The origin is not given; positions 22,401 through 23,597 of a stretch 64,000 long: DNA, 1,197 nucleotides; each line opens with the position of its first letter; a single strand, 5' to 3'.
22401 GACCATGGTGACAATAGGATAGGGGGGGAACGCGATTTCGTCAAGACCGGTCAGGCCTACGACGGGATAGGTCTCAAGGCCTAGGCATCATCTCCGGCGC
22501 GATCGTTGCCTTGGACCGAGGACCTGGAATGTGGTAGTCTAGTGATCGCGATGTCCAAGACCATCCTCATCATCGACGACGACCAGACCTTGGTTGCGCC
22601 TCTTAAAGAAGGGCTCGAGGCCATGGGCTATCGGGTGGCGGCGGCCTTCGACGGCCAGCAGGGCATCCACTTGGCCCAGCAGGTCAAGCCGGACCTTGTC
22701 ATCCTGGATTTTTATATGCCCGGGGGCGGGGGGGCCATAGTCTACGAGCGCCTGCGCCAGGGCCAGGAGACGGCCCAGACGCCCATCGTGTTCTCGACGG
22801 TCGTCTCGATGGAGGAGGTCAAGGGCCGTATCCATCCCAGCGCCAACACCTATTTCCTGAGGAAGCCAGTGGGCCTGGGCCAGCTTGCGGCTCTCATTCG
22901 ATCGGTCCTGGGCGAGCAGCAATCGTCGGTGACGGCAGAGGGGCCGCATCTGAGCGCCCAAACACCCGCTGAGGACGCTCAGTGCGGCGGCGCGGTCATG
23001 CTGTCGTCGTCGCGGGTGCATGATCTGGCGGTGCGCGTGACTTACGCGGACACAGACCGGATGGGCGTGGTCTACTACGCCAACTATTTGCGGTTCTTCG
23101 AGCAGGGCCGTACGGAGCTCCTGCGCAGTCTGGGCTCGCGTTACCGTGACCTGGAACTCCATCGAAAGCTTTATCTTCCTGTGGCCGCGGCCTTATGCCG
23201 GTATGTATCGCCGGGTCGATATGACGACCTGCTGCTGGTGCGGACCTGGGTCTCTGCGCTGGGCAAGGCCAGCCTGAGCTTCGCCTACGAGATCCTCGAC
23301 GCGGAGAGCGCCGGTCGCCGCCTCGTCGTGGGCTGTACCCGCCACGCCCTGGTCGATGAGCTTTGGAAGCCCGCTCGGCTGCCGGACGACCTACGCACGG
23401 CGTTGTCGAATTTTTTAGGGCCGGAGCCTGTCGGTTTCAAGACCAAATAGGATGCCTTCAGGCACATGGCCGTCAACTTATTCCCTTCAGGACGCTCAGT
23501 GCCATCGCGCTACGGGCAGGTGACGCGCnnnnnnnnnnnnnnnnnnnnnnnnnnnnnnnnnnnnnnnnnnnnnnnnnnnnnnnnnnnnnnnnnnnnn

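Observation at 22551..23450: Receiver domain fused to a YbgC-type thioesterase, while the Tol-Pal-like cluster lacks its usual ybgC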

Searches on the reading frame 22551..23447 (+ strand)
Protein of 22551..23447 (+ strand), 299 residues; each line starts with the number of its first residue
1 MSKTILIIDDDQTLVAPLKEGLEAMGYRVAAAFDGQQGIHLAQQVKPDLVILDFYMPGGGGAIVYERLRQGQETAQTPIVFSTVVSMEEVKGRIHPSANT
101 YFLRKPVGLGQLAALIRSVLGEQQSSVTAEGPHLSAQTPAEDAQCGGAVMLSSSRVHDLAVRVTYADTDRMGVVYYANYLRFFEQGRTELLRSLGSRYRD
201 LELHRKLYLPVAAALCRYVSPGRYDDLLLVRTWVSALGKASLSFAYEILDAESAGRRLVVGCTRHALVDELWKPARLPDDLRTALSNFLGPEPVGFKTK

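Call 3: search_protein_families(library=pfam, proteins=[window:22551-23447:+], max_evalue=0.01)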
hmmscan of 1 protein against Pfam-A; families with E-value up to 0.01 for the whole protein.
window:22551-23447:+ (299 aa): 3 families
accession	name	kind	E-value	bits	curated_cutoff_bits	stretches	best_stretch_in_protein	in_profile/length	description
PF00072.30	Response_reg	-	6e-19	68.7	30.2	1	5-116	1-110/111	Response regulator receiver domain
PF03061.28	4HBT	-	3.6e-13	50.1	20.6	1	171-252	1-74/79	Thioesterase superfamily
PF13279.12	4HBT_2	-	7.8e-12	46.2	25.5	1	163-285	1-122/122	Thioesterase-like superfamily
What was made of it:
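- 22551..22913 (+): Receiver (REC) domain, residues 1-121. Key residues are D10/D11 (acidic pocket), D53 (phospho-acceptor, codon 22707-22709), S82/T83, F102 and K105-P106. Pfam PF00072 matches at E 6e-19 (call 3).
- On Response regulator receiver domain (CheY-like REC, PF00072): PF00072 scores 68.7 bits against a cut-off of 30.2 (call 3).
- On YbgC/FadM family acyl-CoA thioesterase (TIGR00051; 4HBT hotdog class): PF03061 scores 50.1 against 20.6, and PF13279 scores 46.2 against 25.5 (call 3).
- Checked: Pfam finds Response_reg at residues 5-116 (E 6e-19), 4HBT at 171-252 (3.6e-13) and 4HBT_2 at 163-285 (7.8e-12) in the same polypeptide (call 3).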

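Call 4: search_protein_families(library=ncbifam, proteins=[window:22551-23447:+], max_evalue=0.01)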
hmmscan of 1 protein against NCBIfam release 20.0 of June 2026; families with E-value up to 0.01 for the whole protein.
window:22551-23447:+ (299 aa): 93 families (the best 25 are shown)
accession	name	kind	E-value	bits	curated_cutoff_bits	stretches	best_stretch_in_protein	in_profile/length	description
TIGR02799.1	thio_ybgC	equivalog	1.4e-26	93.2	141.35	1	157-283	1-125/126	tol-pal system-associated acyl-CoA thioesterase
TIGR00051.1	TIGR00051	subfamily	2e-23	83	68.7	1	161-253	2-93/117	YbgC/FadM family acyl-CoA thioesterase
NF008065.0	PRK10800.1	equivalog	3.3e-18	66.1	185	1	157-254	6-102/134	tol-pal system-associated acyl-CoA thioesterase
NF045717.1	DVU0259_DivK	exception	5.9e-18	65.1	160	1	1-120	1-116/117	DVU0259 family response regulator domain-containing protein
TIGR02154.1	PhoB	equivalog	5.4e-16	58.6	296.2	1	1-125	1-125/226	phosphate regulon transcriptional regulator PhoB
NF047424.1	MenI_Staph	exception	8e-16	58.3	225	1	161-277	8-122/148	1,4-dihydroxy-2-naphthoyl-CoA hydrolase MenI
TIGR02875.1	spore_0_A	equivalog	2.6e-15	56.4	200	1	5-141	5-143/262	sporulation transcription factor Spo0A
NF007135.0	PRK09581.1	equivalog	3.8e-15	55.6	474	1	1-119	1-119/457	PleD family two-component system response regulator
TIGR01387.1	cztR_silR_copR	subfamily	7e-15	55.3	279.2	1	5-126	1-120/218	heavy metal response regulator transcription factor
NF045944.1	ResRegRpaBCyano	equivalog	1.5e-14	54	330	1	6-126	1-118/229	response regulator transcription factor RpaB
NF045505.1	RR_RssB_Pseudo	equivalog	5.4e-14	52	700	1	2-119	5-118/394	two-component system response regulator RssB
NF053854.1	RespRegPhoBBctds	equivalog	1.4e-13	50.7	270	1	5-128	1-123/225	two-component system response regulator PhoB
NF041733.1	resp_reg_CseB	equivalog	1.8e-13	50.4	350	1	4-136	2-131/228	two-component system response regulator CseB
NF008567.0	PRK11517.1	equivalog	1.9e-13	50.3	353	1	5-125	3-120/223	response regulator transcription factor HprR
NF007820.0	PRK10529.1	equivalog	3.4e-13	49.5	325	1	4-127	3-123/225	two-component system response regulator KdpE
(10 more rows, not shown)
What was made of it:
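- On YbgC/FadM family acyl-CoA thioesterase (TIGR00051; 4HBT hotdog class): TIGR00051 scores 83.0 bits against a cut-off of 68.7 (call 4).
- On Tol-Pal-associated YbgC (equivalog TIGR02799 / NF008065): NF008065 scores 66.1 against 185 (call 4).
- Closest known: YbgC. Same: It passes the YbgC/FadM subfamily model (call 4).
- TIGR02799 is the top NCBIfam hit (call 4). TIGR02799 scores 93 bits against a cut-off of 141 (call 4). The REC's best named NCBIfam match is a single-domain DivK-like family, below its cut-off (call 4).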

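Call 8: find_homologous_proteins(query=window:22551-23447:+, max_evalue=0.00001)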
Query window:22551-23447:+ (299 aa): 348 proteins with E <= 0.00001 among 8000 candidates; the best 120 are listed.
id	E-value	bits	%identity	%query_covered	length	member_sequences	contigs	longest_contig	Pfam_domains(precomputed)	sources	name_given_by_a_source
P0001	3.3e-194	662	100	100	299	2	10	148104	PF03061.29,PF00072.31,PF13279.13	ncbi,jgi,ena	-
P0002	4.4e-153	527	82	99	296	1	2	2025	PF03061.29,PF00072.31,PF13279.13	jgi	jgi:acyl-CoA thioester hydrolase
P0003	1.3e-147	509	80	98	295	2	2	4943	PF03061.29,PF00072.31,PF13279.13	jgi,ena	jgi:acyl-CoA thioester hydrolase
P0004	2.2e-141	488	76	99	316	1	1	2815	PF03061.29,PF00072.31,PF13279.13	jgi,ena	-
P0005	3.0e-137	475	74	99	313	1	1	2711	PF03061.29,PF00072.31,PF13279.13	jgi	jgi:acyl-CoA thioester hydrolase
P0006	4.9e-135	468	75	99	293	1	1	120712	PF03061.29,PF00072.31,PF13279.13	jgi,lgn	jgi:acyl-CoA thioester hydrolase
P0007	1.3e-130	453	73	99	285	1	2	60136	PF03061.29,PF00072.31,PF13279.13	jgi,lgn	jgi:acyl-CoA thioester hydrolase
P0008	4.3e-130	451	71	99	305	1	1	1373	PF03061.29,PF00072.31,PF13279.13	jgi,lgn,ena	-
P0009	4.0e-129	448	74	98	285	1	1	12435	PF03061.29,PF00072.31,PF13279.13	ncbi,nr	ncbi:MAG: YbgC/FadM family acyl-CoA thioesterase [Elusimicrobia bacterium]|nr:YbgC/FadM family acyl-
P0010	4.9e-128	445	69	98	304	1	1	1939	PF03061.29,PF00072.31,PF13279.13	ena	-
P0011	1.0e-120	421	66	98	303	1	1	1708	PF03061.29,PF00072.31,PF13279.13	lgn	-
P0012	2.7e-116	406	63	97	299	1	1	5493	PF03061.29,PF00072.31,PF13279.13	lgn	-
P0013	2.5e-115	403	63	98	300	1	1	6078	PF03061.29,PF00072.31,PF13279.13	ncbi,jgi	ncbi:MAG: YbgC/FadM family acyl-CoA thioesterase [Elusimicrobiota bacterium]|jgi:acyl-CoA thioester 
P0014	1.6e-112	394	59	98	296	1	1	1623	PF03061.29,PF00072.31,PF13279.13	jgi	jgi:acyl-CoA thioester hydrolase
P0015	4.3e-110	386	57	98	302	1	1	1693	PF03061.29,PF00072.31,PF13279.13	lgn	-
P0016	6.8e-110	385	56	97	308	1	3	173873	PF03061.29,PF00072.31,PF13279.13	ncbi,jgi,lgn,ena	jgi:acyl-CoA thioester hydrolase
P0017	1.2e-109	384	58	97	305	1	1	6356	PF03061.29,PF00072.31,PF13279.13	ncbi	-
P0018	6.5e-109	382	58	97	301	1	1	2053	PF03061.29,PF00072.31,PF13279.13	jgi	jgi:acyl-CoA thioester hydrolase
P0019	7.0e-109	382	58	97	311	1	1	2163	PF03061.29,PF00072.31,PF13279.13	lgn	-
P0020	2.9e-108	380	59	98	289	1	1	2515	PF03061.29,PF00072.31,PF13279.13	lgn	-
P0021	3.0e-108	380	55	98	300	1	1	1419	PF03061.29,PF00072.31,PF13279.13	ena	-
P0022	3.5e-108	380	57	98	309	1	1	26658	PF03061.29,PF00072.31,PF13279.13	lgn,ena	-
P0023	4.4e-107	376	57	97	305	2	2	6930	PF03061.29,PF00072.31,PF13279.13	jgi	-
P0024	4.7e-107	376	56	98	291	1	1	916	PF03061.29,PF00072.31,PF13279.13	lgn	-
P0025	5.3e-107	376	53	98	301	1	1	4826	PF03061.29,PF00072.31,PF13279.13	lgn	-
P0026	8.0e-107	375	59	98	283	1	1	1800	PF03061.29,PF00072.31,PF13279.13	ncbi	-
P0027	2.0e-105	371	60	97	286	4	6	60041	PF03061.29,PF00072.31,PF13279.13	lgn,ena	-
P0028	6.4e-105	369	59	97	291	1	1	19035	PF03061.29,PF00072.31,PF13279.13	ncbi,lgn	-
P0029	7.2e-105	369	55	98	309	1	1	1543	PF03061.29,PF00072.31,PF13279.13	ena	-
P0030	5.4e-104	366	57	96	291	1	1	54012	PF03061.29,PF00072.31,PF13279.13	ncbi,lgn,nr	ncbi:MAG: YbgC/FadM family acyl-CoA thioesterase [Elusimicrobia bacterium]|nr:YbgC/FadM family acyl-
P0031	5.9e-104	366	57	96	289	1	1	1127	PF03061.29,PF00072.31,PF13279.13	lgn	-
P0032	9.0e-104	365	55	98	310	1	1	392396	PF03061.29,PF00072.31,PF13279.13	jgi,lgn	jgi:acyl-CoA thioester hydrolase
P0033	9.9e-104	365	56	97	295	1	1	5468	PF03061.29,PF00072.31,PF13279.13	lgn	-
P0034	2.3e-103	364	56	97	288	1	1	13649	PF03061.29,PF00072.31,PF13279.13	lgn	-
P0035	7.6e-103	362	55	97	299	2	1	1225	PF03061.29,PF00072.31,PF13279.13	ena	-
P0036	6.0e-102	359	53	97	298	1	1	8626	PF03061.29,PF00072.31,PF13279.13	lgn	-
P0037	7.1e-102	359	56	98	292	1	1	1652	PF03061.29,PF00072.31,PF13279.13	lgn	-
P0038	7.9e-102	359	53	97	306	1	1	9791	PF03061.29,PF00072.31,PF13279.13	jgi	jgi:acyl-CoA thioester hydrolase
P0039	2.2e-101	357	55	96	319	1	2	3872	PF03061.29,PF00072.31,PF13279.13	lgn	-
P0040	2.5e-101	357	57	97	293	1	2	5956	PF03061.29,PF00072.31,PF13279.13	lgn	-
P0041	2.6e-101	357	54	97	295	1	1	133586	PF03061.29,PF00072.31,PF13279.13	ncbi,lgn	-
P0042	3.3e-101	357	51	98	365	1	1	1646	PF03061.29,PF00072.31,PF13279.13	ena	-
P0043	3.9e-101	356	53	98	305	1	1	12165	PF03061.29,PF00072.31,PF13279.13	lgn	-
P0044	5.0e-101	356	54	98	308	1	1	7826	PF03061.29,PF00072.31,PF13279.13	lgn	-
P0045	6.7e-101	356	52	98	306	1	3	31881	PF03061.29,PF00072.31,PF13279.13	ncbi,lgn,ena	-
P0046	7.1e-101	356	54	96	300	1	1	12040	PF03061.29,PF00072.31,PF13279.13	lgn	-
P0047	8.1e-101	355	55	96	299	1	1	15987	PF03061.29,PF00072.31,PF13279.13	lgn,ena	-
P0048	8.5e-101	355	53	98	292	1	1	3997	PF03061.29,PF00072.31,PF13279.13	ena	-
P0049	2.6e-100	354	54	97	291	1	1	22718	PF03061.29,PF00072.31,PF13279.13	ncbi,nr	ncbi:MAG: YbgC/FadM family acyl-CoA thioesterase [Elusimicrobia bacterium]|nr:YbgC/FadM family acyl-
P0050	3.3e-100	353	51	98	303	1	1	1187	PF03061.29,PF00072.31,PF13279.13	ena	-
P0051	4.6e-100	353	54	97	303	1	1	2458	PF03061.29,PF00072.31,PF13279.13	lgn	-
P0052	5.3e-100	353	53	97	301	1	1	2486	PF03061.29,PF00072.31,PF13279.13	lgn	-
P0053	6.1e-100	353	52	98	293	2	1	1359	PF03061.29,PF00072.31,PF13279.13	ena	-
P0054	6.3e-100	352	54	97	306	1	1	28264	PF03061.29,PF00072.31,PF13279.13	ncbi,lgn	-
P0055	6.3e-100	352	53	97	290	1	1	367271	PF03061.29,PF00072.31,PF13279.13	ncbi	-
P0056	6.7e-100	352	53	97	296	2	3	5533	PF03061.29,PF00072.31,PF13279.13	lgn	-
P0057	8.5e-100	352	55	98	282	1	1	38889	PF03061.29,PF00072.31,PF13279.13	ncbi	-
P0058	9.9e-100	352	56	97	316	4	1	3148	PF03061.29,PF00072.31,PF13279.13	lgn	-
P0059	1.3e-99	351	53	97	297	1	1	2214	PF03061.29,PF00072.31,PF13279.13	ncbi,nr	ncbi:MAG: YbgC/FadM family acyl-CoA thioesterase [Elusimicrobiota bacterium]|nr:YbgC/FadM family acy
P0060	2.6e-99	350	53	97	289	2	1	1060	PF03061.29,PF00072.31,PF13279.13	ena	-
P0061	3.4e-99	350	51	99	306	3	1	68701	PF03061.29,PF00072.31,PF13279.13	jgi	-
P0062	3.7e-99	350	53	97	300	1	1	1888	PF03061.29,PF00072.31,PF13279.13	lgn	-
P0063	3.9e-99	350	53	98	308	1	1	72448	PF03061.29,PF00072.31,PF13279.13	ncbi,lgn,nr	ncbi:MAG: YbgC/FadM family acyl-CoA thioesterase [Elusimicrobia bacterium]|nr:YbgC/FadM family acyl-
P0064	5.5e-99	349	52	97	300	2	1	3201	PF03061.29,PF00072.31,PF13279.13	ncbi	-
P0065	5.8e-99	349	52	97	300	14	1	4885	PF03061.29,PF00072.31,PF13279.13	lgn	-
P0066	6.3e-99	349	52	98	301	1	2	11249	PF03061.29,PF00072.31,PF13279.13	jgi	jgi:acyl-CoA thioester hydrolase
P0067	7.5e-99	349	52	98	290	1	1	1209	PF03061.29,PF00072.31,PF13279.13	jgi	jgi:acyl-CoA thioester hydrolase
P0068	8.3e-99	349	52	97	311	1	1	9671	PF03061.29,PF00072.31,PF13279.13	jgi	jgi:acyl-CoA thioester hydrolase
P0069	8.4e-99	349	53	97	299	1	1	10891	PF03061.29,PF00072.31,PF13279.13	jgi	-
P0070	1.0e-98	349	52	97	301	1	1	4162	PF03061.29,PF00072.31,PF13279.13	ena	-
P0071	1.1e-98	348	53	97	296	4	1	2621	PF03061.29,PF00072.31,PF13279.13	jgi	-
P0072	1.4e-98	348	50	98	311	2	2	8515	PF03061.29,PF00072.31,PF13279.13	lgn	-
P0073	1.4e-98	348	52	98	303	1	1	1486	PF03061.29,PF00072.31,PF13279.13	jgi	jgi:acyl-CoA thioester hydrolase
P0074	1.5e-98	348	52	97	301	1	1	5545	PF03061.29,PF00072.31,PF13279.13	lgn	-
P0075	2.0e-98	348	52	97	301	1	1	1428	PF03061.29,PF00072.31,PF13279.13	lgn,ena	-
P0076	2.3e-98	347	52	98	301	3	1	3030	PF03061.29,PF00072.31,PF13279.13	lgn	-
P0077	2.4e-98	347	53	97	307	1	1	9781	PF03061.29,PF00072.31,PF13279.13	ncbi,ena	-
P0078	2.6e-98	347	53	97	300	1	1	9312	PF03061.29,PF00072.31,PF13279.13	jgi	-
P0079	2.9e-98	347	54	96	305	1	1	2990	PF03061.29,PF00072.31,PF13279.13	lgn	-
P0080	3.9e-98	347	53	97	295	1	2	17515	PF03061.29,PF00072.31,PF13279.13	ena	-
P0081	3.9e-98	347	50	98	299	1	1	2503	PF03061.29,PF00072.31,PF13279.13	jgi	jgi:acyl-CoA thioester hydrolase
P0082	5.3e-98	346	52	97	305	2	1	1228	PF03061.29,PF00072.31,PF13279.13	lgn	-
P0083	6.4e-98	346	52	97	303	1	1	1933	PF03061.29,PF00072.31,PF13279.13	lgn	-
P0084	7.2e-98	346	51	97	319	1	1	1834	PF03061.29,PF00072.31,PF13279.13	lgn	-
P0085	9.8e-98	345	52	97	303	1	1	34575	PF03061.29,PF00072.31,PF13279.13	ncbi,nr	ncbi:MAG: YbgC/FadM family acyl-CoA thioesterase [Elusimicrobiota bacterium]|nr:YbgC/FadM family acy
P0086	1.1e-97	345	55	97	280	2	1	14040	PF03061.29,PF00072.31,PF13279.13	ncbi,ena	-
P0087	1.1e-97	345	51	98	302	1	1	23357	PF03061.29,PF00072.31,PF13279.13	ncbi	ncbi:MAG: YbgC/FadM family acyl-CoA thioesterase [Elusimicrobiota bacterium]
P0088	1.3e-97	345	53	99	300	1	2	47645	PF03061.29,PF00072.31,PF13279.13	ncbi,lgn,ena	-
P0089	1.3e-97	345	51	98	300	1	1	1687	PF03061.29,PF00072.31,PF13279.13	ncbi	ncbi:MAG: YbgC/FadM family acyl-CoA thioesterase [Elusimicrobiota bacterium]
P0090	1.6e-97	345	53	97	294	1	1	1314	PF03061.29,PF00072.31,PF13279.13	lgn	-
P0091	1.6e-97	345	53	98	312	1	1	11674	PF03061.29,PF00072.31,PF13279.13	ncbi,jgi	ncbi:MAG: YbgC/FadM family acyl-CoA thioesterase [Elusimicrobiota bacterium]|jgi:acyl-CoA thioester 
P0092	1.6e-97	345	52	97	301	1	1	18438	PF03061.29,PF00072.31,PF13279.13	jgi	jgi:acyl-CoA thioester hydrolase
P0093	2.0e-97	344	50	98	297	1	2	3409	PF03061.29,PF00072.31,PF13279.13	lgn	-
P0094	2.1e-97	344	52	97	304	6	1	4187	PF03061.29,PF00072.31,PF13279.13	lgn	-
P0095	2.5e-97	344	50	98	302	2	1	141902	PF03061.29,PF00072.31,PF13279.13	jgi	jgi:acyl-CoA thioester hydrolase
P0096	2.7e-97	344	52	97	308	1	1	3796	PF03061.29,PF00072.31,PF13279.13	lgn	-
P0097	2.7e-97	344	51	97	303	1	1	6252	PF03061.29,PF00072.31,PF13279.13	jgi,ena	-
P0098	2.9e-97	344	54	97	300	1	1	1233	PF03061.29,PF00072.31,PF13279.13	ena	-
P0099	3.2e-97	344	51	99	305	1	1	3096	PF03061.29,PF00072.31,PF13279.13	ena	-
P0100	3.3e-97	344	49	98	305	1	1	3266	PF03061.29,PF00072.31,PF13279.13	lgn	-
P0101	3.5e-97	343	52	97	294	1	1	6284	PF03061.29,PF00072.31,PF13279.13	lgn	-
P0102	4.2e-97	343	52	97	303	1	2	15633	PF03061.29,PF00072.31,PF13279.13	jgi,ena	-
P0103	4.2e-97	343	51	98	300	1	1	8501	PF03061.29,PF00072.31,PF13279.13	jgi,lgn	jgi:acyl-CoA thioester hydrolase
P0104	4.5e-97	343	51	97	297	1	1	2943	PF03061.29,PF00072.31,PF13279.13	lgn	-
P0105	4.7e-97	343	51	97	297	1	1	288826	PF03061.29,PF00072.31,PF13279.13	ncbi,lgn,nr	ncbi:MAG: YbgC/FadM family acyl-CoA thioesterase [Elusimicrobia bacterium]|nr:YbgC/FadM family acyl-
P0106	4.9e-97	343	55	97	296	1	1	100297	PF03061.29,PF00072.31,PF13279.13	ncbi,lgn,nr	ncbi:MAG: YbgC/FadM family acyl-CoA thioesterase [Elusimicrobia bacterium]|nr:YbgC/FadM family acyl-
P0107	4.9e-97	343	53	96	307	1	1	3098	PF03061.29,PF00072.31,PF13279.13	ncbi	-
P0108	4.9e-97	343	53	96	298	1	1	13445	PF03061.29,PF00072.31,PF13279.13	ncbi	-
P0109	5.0e-97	343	51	97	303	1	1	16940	PF03061.29,PF00072.31,PF13279.13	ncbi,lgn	-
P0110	6.8e-97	343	51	98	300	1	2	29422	PF03061.29,PF00072.31,PF13279.13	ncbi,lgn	-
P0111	7.4e-97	342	52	97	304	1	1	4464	PF03061.29,PF00072.31,PF13279.13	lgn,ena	-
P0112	7.4e-97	342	50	98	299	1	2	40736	PF03061.29,PF00072.31,PF13279.13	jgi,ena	jgi:acyl-CoA thioester hydrolase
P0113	7.6e-97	342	52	97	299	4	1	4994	PF03061.29,PF00072.31,PF13279.13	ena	-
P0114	7.8e-97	342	52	98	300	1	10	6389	PF03061.29,PF00072.31,PF13279.13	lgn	-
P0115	8.6e-97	342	50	98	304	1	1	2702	PF03061.29,PF00072.31,PF13279.13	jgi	jgi:acyl-CoA thioester hydrolase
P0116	8.9e-97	342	50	97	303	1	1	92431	PF03061.29,PF00072.31,PF13279.13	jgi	jgi:acyl-CoA thioester hydrolase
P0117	9.0e-97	342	53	96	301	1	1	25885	PF03061.29,PF00072.31,PF13279.13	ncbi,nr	ncbi:MAG: YbgC/FadM family acyl-CoA thioesterase [Elusimicrobiota bacterium]|nr:YbgC/FadM family acy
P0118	9.2e-97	342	50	97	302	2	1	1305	PF03061.29,PF00072.31,PF13279.13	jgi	jgi:acyl-CoA thioester hydrolase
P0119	1.0e-96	342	51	98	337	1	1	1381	PF03061.29,PF00072.31,PF13279.13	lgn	-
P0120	1.1e-96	342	56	97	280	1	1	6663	PF03061.29,PF00072.31,PF13279.13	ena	-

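Call 11: find_encoding_contigs(protein=P0001, flank=10000, max_places=3)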
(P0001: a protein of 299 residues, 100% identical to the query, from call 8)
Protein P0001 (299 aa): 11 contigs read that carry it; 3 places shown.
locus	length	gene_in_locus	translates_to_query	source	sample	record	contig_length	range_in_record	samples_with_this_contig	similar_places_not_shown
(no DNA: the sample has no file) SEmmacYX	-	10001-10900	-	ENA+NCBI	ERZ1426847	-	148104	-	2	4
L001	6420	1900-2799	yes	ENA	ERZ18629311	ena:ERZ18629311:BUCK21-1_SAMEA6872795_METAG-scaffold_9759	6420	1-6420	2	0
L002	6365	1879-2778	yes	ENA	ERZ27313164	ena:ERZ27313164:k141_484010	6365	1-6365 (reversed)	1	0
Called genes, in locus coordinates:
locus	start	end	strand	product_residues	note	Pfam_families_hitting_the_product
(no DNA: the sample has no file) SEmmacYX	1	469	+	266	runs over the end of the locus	PF04748:Polysacc_deac_2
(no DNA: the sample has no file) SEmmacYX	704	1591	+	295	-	PF01891:CbiM, PF13190:PDGLE (weak)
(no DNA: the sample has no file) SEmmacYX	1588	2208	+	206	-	PF02361:CbiQ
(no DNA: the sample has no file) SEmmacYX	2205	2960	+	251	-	PF00005:ABC_tran, PF13304:AAA_21 (weak)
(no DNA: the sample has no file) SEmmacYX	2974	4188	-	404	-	PF01960:ArgJ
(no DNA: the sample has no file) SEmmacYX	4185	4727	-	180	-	PF00583:Acetyltransf_1 (weak), PF13508:Acetyltransf_7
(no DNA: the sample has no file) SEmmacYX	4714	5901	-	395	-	PF00202:Aminotran_3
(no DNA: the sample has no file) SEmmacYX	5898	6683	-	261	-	PF00696:AA_kinase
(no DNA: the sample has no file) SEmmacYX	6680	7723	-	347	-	PF01118:Semialdhyde_dh, PF22698:Semialdhyde_dhC_1, PF02774:Semialdhyde_dhC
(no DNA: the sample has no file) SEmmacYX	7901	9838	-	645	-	PF00082:Peptidase_S8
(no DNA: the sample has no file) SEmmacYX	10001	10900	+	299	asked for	PF00072:Response_reg, PF13279:4HBT_2, PF03061:4HBT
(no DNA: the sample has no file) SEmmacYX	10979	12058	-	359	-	PF01594:AI-2E_transport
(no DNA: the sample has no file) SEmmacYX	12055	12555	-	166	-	PF00027:cNMP_binding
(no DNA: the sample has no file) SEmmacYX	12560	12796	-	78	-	-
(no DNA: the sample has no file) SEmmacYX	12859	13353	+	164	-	PF01252:Peptidase_A8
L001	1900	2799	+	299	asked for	PF00072:Response_reg, PF13279:4HBT_2, PF03061:4HBT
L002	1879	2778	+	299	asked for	PF00072:Response_reg, PF13279:4HBT_2, PF03061:4HBT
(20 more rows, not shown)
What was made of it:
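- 22551..23450 (+): Complete gene for the REC-YbgC fusion protein (299 aa plus stop). A 100% identical protein, P0001, is found on 10-11 public contigs (calls 8, 11).
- An identical protein lies on 10-11 contigs from different samples (calls 8, 11).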

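Call 12: find_encoding_contigs(protein=P0032, flank=10000, max_places=2)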
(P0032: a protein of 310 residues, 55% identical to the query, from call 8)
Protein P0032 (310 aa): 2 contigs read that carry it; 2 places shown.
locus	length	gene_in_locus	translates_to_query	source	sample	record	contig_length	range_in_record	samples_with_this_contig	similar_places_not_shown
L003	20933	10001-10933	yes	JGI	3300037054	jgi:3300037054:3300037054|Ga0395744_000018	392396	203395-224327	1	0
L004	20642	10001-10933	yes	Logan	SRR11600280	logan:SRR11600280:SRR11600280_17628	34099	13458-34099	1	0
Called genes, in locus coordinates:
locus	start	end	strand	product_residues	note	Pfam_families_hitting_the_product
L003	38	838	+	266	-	PF25107:VWA7_N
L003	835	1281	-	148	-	-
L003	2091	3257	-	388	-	PF07977:FabA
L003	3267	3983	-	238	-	PF00588:SpoU_methylase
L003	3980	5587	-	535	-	PF07719:TPR_2 (faint)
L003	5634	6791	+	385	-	PF13506:Glyco_transf_21, PF13641:Glyco_tranf_2_3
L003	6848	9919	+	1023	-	PF00515:TPR_1 (faint), PF00211:Guanylate_cyc, PF13191:AAA_16, PF07719:TPR_2 (faint), PF13374:TPR_10 (faint), PF17874:TPR_MalT (faint), PF13424:TPR_12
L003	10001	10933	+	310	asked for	PF00072:Response_reg, PF13279:4HBT_2, PF03061:4HBT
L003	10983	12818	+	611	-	PF00437:T2SSE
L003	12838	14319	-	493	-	PF13513:HEAT_EZ (faint), PF03130:HEAT_PBS (faint), PF02985:HEAT (faint), PF13646:HEAT_2, PF00514:Arm (faint), PF13646:HEAT_2, PF01602:Adaptin_N (weak), PF13646:HEAT_2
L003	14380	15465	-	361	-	PF01594:AI-2E_transport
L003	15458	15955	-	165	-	PF00027:cNMP_binding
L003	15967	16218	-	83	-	-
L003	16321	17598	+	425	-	PF01053:Cys_Met_Meta_PP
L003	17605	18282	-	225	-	-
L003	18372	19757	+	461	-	PF01041:DegT_DnrJ_EryC1 (weak), PF01212:Beta_elim_lyase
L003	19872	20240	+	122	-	-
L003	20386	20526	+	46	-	-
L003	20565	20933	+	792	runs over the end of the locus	PF09364:XFP_N, PF03894:XFP, PF09363:XFP_C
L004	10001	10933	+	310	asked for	PF00072:Response_reg, PF13279:4HBT_2, PF03061:4HBT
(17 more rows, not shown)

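Call 13: find_encoding_contigs(protein=P0055, flank=10000, max_places=2)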
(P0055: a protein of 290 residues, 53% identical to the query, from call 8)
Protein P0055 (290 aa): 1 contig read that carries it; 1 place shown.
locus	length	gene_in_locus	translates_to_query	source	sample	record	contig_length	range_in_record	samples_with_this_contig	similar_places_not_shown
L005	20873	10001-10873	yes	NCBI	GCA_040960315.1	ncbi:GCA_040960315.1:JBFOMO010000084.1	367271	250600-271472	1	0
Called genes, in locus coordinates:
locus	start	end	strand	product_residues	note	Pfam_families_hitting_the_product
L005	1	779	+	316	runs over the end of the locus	PF00294:PfkB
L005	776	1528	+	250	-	PF00005:ABC_tran, PF13304:AAA_21 (weak)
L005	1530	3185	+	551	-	PF16949:ABC_tran_2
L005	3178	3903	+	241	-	PF04748:Polysacc_deac_2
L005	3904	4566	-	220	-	-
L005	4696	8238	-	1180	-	PF01855:POR_N, PF17147:PFOR_II, PF01558:POR, PF10371:EKR, PF00037:Fer4 (weak), PF12838:Fer4_7, PF13484:Fer4_16, PF02775:TPP_enzyme_C, +5 more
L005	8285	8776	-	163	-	PF22817:ApeP-like (weak)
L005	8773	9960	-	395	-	PF07977:FabA, PF22818:ApeI-like (weak), PF07977:FabA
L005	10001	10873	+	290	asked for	PF00072:Response_reg, PF13279:4HBT_2, PF03061:4HBT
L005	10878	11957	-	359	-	PF01594:AI-2E_transport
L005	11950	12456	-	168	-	PF00027:cNMP_binding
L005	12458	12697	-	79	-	-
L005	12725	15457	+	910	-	PF00133:tRNA-synt_1, PF09334:tRNA-synt_1g, PF08264:Anticodon_1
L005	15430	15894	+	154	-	PF01252:Peptidase_A8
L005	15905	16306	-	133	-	-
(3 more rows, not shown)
